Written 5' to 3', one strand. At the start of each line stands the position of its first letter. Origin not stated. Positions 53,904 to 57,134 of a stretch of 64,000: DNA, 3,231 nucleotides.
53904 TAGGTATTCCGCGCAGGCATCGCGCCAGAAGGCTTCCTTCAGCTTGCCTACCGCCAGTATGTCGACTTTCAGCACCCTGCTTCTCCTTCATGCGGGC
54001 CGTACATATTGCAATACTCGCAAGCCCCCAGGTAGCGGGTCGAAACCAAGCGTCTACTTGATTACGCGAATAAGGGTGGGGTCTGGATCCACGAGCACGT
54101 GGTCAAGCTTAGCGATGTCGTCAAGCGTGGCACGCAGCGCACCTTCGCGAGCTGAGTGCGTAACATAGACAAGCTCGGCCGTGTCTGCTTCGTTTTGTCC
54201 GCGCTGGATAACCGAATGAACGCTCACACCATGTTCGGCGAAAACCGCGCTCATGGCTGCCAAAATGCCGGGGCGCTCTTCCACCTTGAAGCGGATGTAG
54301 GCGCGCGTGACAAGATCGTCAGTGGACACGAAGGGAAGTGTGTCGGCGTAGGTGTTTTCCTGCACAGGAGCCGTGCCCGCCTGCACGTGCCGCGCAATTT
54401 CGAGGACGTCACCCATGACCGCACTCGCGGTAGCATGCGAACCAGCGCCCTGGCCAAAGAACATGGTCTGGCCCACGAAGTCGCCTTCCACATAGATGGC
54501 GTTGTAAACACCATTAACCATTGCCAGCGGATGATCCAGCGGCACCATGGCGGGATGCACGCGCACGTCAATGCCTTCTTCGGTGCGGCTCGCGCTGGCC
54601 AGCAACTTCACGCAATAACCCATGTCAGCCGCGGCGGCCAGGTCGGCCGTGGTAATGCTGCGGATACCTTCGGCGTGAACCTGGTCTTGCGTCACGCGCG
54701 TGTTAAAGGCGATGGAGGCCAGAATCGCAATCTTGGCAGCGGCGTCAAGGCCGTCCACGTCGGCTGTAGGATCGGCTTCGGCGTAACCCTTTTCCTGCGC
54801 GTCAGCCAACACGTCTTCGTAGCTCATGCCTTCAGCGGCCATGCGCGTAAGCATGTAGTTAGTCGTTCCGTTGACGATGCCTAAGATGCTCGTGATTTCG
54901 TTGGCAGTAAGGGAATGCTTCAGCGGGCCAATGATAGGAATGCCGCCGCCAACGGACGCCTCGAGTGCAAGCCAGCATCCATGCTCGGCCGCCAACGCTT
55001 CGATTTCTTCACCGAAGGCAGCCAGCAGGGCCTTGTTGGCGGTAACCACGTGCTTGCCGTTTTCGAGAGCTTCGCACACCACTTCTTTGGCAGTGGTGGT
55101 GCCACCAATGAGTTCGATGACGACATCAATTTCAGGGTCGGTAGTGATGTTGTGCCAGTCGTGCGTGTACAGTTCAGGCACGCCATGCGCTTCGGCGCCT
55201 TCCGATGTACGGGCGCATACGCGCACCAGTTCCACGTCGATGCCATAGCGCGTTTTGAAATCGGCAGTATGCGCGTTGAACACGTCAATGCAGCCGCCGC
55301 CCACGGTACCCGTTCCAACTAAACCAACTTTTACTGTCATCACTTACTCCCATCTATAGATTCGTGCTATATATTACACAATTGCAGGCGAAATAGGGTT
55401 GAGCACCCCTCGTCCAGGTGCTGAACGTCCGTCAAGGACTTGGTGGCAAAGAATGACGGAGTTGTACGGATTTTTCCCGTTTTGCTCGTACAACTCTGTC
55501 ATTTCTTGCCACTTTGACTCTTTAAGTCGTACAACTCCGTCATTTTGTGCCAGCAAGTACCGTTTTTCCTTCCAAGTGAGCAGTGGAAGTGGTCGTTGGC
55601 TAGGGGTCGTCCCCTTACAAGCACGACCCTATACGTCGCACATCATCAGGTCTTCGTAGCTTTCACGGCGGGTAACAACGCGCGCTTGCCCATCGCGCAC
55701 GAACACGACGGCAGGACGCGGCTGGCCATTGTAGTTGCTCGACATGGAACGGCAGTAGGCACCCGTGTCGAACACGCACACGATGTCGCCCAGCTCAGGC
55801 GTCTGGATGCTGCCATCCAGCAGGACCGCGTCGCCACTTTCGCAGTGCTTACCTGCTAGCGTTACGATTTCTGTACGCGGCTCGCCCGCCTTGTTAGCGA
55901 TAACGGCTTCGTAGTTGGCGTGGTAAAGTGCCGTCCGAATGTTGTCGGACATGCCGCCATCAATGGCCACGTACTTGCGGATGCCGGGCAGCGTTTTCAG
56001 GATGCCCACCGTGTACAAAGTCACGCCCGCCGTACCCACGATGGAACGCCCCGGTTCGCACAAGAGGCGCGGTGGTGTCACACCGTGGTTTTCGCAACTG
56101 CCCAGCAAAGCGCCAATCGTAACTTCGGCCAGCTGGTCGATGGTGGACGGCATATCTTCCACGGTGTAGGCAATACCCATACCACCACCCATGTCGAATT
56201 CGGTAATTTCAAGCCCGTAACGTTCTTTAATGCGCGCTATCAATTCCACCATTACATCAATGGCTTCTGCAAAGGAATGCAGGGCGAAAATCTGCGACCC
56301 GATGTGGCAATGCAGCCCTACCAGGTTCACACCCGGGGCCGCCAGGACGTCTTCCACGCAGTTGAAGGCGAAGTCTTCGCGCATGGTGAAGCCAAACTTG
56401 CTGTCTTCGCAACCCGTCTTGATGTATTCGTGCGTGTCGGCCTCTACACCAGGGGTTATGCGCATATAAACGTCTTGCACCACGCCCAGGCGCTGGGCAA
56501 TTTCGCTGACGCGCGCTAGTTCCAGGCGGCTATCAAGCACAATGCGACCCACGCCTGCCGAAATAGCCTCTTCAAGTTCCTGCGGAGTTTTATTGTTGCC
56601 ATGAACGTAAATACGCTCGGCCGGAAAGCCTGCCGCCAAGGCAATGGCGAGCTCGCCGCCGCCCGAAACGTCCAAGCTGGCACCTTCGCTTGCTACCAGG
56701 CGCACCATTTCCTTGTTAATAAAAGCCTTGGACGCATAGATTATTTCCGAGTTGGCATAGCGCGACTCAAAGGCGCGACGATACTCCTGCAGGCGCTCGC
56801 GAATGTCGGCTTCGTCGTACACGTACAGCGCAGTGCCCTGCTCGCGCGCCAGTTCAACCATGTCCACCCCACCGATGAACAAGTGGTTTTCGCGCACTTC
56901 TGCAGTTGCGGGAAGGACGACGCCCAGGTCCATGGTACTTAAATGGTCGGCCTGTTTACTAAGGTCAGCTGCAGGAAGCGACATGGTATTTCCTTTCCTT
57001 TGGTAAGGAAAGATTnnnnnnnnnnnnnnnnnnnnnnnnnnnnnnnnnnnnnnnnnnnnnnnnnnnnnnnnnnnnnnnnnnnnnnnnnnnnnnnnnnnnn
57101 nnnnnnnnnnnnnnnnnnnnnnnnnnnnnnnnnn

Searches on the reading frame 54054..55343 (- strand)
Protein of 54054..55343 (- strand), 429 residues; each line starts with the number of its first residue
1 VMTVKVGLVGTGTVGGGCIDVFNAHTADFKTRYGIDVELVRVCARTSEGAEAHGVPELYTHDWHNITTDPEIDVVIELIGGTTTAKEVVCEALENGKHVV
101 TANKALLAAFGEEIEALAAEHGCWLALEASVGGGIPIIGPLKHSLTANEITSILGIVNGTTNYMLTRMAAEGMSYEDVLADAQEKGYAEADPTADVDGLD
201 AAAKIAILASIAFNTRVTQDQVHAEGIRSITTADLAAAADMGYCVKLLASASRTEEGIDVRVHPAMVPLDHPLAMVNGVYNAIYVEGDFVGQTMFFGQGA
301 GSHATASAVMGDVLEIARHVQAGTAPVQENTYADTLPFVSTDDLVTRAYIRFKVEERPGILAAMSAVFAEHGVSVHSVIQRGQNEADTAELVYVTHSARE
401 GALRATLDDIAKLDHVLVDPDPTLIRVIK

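Call 7: search_protein_families(library=pfam, proteins=[window:54054-55343:-])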
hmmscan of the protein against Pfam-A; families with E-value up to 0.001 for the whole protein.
window:54054-55343:- (429 aa): 5 families
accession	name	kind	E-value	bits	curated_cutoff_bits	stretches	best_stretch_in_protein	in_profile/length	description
PF00742.24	Homoserine_dh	-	1.6e-67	227.1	22.9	1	136-314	1-173/173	Homoserine dehydrogenase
PF03447.22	NAD_binding_3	-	4.2e-18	66.6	24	1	10-126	1-114/116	Homoserine dehydrogenase, NAD binding domain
PF01842.31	ACT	-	2e-10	40.7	27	1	349-413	2-64/66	ACT domain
PF01408.29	GFO_IDH_MocA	-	6.6e-07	30.5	24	1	4-101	1-91/120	Oxidoreductase family, NAD-binding Rossmann fold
PF22629.2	ACT_AHAS_ss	-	0.0001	22.8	27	1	353-417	4-66/67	AHAS small subunit-like ACT domain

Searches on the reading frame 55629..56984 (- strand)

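Call 7: search_protein_families(library=pfam, proteins=[window:55629-56984:-])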
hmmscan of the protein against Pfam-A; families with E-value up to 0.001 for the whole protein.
window:55629-56984:- (451 aa): 2 families
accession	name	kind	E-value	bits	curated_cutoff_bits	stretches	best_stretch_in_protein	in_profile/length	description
PF02784.22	Orn_Arg_deC_N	-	4.6e-59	200.2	23.4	1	59-316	2-246/247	Pyridoxal-dependent decarboxylase, pyridoxal binding domain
PF00278.28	Orn_DAP_Arg_deC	-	2e-13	50.9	23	1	54-408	2-95/95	Pyridoxal-dependent decarboxylase, C-terminal sheet domain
